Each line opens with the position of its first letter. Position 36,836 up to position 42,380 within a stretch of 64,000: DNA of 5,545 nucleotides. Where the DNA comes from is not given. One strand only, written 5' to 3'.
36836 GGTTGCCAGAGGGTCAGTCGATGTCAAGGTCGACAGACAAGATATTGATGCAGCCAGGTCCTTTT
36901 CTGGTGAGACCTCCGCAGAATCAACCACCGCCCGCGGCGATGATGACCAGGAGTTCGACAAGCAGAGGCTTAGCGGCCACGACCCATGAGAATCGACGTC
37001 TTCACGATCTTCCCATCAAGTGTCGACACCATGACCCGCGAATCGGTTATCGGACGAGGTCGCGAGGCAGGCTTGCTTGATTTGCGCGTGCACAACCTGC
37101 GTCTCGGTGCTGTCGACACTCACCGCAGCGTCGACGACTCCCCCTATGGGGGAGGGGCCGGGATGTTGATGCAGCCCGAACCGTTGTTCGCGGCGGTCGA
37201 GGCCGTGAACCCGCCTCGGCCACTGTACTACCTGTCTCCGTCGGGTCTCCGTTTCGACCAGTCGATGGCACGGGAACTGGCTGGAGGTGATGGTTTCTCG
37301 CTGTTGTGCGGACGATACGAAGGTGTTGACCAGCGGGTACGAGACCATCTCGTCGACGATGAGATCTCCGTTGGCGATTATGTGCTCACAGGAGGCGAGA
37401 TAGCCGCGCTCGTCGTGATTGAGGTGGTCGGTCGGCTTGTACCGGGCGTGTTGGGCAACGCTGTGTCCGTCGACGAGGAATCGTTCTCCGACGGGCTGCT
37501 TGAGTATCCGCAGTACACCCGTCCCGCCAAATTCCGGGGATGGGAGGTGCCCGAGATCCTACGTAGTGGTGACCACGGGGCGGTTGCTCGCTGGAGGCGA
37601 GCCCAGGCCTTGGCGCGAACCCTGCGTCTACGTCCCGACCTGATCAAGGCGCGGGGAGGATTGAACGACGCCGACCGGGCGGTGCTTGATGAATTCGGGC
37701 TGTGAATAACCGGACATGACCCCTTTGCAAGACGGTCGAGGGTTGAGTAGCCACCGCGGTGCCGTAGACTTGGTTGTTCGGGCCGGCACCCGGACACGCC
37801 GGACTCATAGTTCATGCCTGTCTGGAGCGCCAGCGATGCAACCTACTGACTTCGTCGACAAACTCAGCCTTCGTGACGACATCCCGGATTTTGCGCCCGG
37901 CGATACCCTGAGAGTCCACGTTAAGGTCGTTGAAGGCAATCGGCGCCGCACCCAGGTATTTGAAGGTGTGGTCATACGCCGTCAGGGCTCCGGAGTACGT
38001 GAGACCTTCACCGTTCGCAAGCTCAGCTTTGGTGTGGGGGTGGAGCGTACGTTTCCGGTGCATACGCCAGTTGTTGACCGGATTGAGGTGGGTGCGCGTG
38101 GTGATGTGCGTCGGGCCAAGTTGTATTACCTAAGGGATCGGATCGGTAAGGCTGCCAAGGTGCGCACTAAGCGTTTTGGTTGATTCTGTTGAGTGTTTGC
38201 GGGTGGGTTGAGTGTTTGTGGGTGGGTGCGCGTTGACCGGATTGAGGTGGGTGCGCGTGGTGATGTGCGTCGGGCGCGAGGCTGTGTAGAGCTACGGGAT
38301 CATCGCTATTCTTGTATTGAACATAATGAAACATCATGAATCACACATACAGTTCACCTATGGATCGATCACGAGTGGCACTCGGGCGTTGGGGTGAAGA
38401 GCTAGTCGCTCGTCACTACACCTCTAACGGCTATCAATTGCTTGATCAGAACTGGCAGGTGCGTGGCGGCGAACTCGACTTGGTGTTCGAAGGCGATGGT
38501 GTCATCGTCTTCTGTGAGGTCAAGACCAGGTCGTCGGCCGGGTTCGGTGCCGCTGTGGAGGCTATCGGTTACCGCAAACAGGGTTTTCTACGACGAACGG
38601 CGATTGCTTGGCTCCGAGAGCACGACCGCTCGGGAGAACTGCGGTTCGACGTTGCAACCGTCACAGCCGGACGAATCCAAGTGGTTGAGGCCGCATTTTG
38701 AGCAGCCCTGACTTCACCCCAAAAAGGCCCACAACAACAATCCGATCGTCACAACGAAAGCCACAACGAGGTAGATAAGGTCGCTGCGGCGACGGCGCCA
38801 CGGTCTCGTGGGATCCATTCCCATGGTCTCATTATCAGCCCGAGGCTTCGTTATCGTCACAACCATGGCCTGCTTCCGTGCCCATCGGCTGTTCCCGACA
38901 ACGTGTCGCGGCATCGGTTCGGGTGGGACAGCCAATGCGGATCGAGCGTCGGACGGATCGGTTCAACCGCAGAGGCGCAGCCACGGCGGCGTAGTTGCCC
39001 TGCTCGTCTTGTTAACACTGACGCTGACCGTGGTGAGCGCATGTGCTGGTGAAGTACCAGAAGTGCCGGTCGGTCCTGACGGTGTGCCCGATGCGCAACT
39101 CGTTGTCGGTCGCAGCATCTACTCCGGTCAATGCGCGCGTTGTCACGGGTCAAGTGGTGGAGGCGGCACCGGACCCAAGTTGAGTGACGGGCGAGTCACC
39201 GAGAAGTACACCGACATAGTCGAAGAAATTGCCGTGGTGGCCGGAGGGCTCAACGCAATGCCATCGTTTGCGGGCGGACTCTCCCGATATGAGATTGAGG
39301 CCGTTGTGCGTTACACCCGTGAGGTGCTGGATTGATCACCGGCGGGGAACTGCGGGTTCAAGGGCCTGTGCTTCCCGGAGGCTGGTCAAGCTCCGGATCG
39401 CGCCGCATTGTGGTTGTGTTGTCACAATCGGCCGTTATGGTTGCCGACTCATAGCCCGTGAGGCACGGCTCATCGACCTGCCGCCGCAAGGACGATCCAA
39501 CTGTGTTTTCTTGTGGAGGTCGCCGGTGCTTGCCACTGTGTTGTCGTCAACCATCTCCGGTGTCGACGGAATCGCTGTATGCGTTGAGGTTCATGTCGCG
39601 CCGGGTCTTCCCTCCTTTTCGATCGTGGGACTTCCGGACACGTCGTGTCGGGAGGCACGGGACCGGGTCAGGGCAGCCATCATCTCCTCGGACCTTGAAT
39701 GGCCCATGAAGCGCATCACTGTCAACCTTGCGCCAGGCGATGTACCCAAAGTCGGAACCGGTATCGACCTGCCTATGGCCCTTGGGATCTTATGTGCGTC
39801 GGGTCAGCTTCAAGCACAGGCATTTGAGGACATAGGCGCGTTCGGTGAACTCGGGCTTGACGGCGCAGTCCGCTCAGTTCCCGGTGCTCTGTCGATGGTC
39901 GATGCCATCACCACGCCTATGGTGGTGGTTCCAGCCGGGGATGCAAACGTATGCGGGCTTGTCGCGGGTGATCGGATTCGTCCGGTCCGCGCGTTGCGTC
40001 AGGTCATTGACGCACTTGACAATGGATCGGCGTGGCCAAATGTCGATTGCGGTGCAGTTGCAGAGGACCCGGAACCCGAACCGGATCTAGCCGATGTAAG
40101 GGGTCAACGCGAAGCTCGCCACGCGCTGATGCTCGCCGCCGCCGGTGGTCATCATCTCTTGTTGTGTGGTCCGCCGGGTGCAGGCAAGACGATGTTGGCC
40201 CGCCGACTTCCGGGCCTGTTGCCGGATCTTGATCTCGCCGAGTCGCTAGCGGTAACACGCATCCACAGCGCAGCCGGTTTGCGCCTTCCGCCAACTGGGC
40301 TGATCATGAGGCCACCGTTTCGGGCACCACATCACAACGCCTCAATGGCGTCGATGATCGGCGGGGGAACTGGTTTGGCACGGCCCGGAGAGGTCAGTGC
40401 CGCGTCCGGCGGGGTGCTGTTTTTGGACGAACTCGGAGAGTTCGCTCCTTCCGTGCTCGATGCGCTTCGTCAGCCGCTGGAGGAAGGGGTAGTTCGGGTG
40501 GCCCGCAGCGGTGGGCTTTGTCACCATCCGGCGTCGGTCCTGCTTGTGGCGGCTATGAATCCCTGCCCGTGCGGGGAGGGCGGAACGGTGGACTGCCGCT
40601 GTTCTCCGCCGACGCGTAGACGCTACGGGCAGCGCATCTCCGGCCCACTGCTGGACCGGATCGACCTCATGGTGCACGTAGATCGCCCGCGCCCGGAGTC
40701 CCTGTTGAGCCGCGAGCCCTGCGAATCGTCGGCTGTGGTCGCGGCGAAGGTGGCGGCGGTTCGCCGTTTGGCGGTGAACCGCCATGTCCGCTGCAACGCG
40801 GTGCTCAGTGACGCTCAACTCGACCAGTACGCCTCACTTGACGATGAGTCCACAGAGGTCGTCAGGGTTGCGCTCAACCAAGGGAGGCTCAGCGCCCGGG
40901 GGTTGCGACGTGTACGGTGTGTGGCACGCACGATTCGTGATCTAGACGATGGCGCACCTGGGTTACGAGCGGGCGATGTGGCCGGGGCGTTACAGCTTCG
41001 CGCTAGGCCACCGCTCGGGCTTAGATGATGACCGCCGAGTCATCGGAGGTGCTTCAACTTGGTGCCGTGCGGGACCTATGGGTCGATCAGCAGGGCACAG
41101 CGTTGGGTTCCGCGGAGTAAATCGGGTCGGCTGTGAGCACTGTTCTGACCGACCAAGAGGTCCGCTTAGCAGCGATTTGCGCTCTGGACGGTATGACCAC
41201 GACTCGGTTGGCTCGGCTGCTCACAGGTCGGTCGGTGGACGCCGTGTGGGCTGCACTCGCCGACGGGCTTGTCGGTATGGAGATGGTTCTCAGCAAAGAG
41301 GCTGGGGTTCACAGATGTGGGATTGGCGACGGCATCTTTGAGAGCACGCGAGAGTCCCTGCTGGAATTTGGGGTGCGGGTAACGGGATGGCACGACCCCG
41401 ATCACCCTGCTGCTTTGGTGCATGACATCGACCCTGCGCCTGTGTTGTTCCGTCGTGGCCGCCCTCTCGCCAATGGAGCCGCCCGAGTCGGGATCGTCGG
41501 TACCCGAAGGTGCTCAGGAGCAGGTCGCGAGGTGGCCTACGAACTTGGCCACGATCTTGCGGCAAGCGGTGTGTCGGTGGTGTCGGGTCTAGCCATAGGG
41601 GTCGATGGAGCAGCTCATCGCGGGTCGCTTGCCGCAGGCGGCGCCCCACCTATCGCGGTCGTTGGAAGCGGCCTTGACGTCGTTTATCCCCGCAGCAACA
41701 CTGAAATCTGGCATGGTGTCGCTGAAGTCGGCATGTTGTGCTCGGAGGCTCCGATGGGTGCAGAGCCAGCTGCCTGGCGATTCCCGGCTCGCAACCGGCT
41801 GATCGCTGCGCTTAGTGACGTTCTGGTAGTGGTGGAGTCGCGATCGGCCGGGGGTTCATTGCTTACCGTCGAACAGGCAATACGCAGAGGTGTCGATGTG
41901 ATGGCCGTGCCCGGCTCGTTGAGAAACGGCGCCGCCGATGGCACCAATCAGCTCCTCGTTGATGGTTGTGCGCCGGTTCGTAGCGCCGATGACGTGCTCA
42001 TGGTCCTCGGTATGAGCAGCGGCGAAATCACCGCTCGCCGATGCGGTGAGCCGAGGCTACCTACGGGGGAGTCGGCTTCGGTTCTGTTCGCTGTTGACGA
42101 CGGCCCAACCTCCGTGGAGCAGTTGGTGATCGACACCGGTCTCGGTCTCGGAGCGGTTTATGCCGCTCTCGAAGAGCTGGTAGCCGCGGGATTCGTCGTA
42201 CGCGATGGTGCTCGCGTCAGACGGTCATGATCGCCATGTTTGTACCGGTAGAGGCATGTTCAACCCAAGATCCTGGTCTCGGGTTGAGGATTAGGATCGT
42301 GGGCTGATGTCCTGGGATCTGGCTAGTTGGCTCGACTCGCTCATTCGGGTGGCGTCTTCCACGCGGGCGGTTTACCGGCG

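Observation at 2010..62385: Sequence-unrelated intergenic tandem repeats share a 63-68 bp spacing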

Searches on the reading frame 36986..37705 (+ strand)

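Call 45: search_protein_families(library=pfam, proteins=[window:36986-37705:+])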
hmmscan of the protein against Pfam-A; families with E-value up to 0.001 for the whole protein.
window:36986-37705:+ (239 aa): 1 family
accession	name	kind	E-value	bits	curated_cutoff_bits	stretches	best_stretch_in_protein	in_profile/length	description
PF01746.26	tRNA_m1G_MT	-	7e-54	183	27.3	1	26-217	5-195/195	tRNA (Guanine-1)-methyltransferase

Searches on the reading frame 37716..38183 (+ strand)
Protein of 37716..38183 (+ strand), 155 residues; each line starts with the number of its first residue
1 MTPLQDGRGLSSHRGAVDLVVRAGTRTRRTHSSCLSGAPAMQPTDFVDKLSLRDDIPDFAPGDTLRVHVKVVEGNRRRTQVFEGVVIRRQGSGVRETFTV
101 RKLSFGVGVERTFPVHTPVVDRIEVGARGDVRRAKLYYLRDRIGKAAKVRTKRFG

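Call 11: search_protein_families(library=pfam, proteins=[window:37716-38183:+])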
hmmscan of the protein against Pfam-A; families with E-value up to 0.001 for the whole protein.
window:37716-38183:+ (155 aa): 1 family
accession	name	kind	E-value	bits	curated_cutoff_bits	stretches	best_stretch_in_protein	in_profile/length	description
PF01245.26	Ribosomal_L19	-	5.4e-47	158.8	22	1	47-151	6-110/111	Ribosomal protein L19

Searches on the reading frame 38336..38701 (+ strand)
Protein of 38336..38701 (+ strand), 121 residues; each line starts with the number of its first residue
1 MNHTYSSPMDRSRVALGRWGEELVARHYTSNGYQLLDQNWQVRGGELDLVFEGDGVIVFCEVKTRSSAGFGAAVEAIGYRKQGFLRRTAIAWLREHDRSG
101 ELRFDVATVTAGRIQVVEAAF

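Call 11: search_protein_families(library=pfam, proteins=[window:38336-38701:+])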
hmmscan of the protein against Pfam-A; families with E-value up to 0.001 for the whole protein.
window:38336-38701:+ (121 aa): 1 family
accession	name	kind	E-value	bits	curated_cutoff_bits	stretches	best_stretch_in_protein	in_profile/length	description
PF02021.23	UPF0102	-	2.6e-24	85.8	23.6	1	20-109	1-80/80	Uncharacterised protein family UPF0102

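Call 69: find_encoding_contigs(protein=window:38336-38701:+, flank=3000, max_places=5)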
Protein window:38336-38701:+ (121 aa): no gene with exactly this product is on record in the collection.

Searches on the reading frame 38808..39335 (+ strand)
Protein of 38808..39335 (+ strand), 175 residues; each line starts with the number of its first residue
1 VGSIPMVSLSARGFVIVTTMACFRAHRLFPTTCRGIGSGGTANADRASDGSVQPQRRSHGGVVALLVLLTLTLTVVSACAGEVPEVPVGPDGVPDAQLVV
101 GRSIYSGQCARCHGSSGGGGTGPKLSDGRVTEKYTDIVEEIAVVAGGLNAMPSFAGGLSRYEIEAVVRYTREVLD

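Call 45: search_protein_families(library=pfam, proteins=[window:38808-39335:+])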
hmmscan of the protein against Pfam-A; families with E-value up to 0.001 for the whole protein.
window:38808-39335:+ (175 aa): 2 families
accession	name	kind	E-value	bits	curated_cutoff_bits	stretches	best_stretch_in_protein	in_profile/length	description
PF13442.11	Cytochrome_CBB3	-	4.1e-12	46.7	27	1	100-169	5-67/68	Cytochrome C oxidase, cbb3-type, subunit III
PF00034.26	Cytochrom_C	-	4.7e-05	25.1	21.3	1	101-169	4-85/90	Cytochrome c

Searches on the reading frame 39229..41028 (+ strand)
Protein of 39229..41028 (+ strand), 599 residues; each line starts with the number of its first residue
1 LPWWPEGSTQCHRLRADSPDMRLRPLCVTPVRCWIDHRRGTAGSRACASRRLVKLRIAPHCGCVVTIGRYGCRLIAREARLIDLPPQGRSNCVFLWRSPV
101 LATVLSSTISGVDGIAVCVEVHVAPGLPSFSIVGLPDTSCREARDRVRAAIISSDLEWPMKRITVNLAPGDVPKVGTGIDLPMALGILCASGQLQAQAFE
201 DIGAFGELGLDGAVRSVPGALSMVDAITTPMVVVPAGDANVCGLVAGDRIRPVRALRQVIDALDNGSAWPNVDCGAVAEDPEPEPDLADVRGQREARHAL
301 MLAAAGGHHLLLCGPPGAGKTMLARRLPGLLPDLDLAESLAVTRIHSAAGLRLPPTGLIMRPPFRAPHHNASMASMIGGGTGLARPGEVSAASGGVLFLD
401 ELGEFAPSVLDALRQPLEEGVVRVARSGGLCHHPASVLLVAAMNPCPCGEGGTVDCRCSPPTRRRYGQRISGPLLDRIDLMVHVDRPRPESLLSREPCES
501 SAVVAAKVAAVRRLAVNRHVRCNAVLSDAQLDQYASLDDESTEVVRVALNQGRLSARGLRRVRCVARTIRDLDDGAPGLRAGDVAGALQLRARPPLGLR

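Call 45: search_protein_families(library=pfam, proteins=[window:39229-41028:+])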
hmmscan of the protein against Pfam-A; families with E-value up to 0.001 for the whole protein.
window:39229-41028:+ (599 aa): 6 families
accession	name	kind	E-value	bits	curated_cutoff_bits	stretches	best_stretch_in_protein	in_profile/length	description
PF01078.27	Mg_chelatase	-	2.2e-79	266.1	20.3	1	286-488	1-203/207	Magnesium chelatase, subunit ChlI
PF13541.12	ChlI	-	5.1e-36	123.7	27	1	119-228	1-108/121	Subunit ChlI of Mg-chelatase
PF13335.12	Mg_chelatase_C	-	1.4e-16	61.3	26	1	499-591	2-94/94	Magnesium chelatase, subunit ChlI C-terminal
PF07728.20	AAA_5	-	7.8e-12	45.8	22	1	391-450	64-126/139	AAA domain (dynein-related subfamily)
PF00158.32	Sigma54_activat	-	7.5e-07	29.4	20.2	1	384-444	84-142/168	Sigma-54 interaction domain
PF00493.29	MCM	-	6.1e-05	22.7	23.3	0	386-484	114-204/224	MCM P-loop domain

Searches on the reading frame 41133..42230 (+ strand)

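Call 46: search_protein_families(library=pfam, proteins=[window:41133-42230:+])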
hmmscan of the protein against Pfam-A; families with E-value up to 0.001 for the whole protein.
window:41133-42230:+ (365 aa): 2 families
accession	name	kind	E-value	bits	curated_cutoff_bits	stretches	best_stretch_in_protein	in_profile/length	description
PF02481.21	DNA_processg_A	-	4.4e-55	186.6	29.6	1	79-281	5-209/212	DNA recombination-mediator protein A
PF17782.7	DprA_WH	-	0.00047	20.6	22.9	1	310-356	10-56/61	DprA winged helix domain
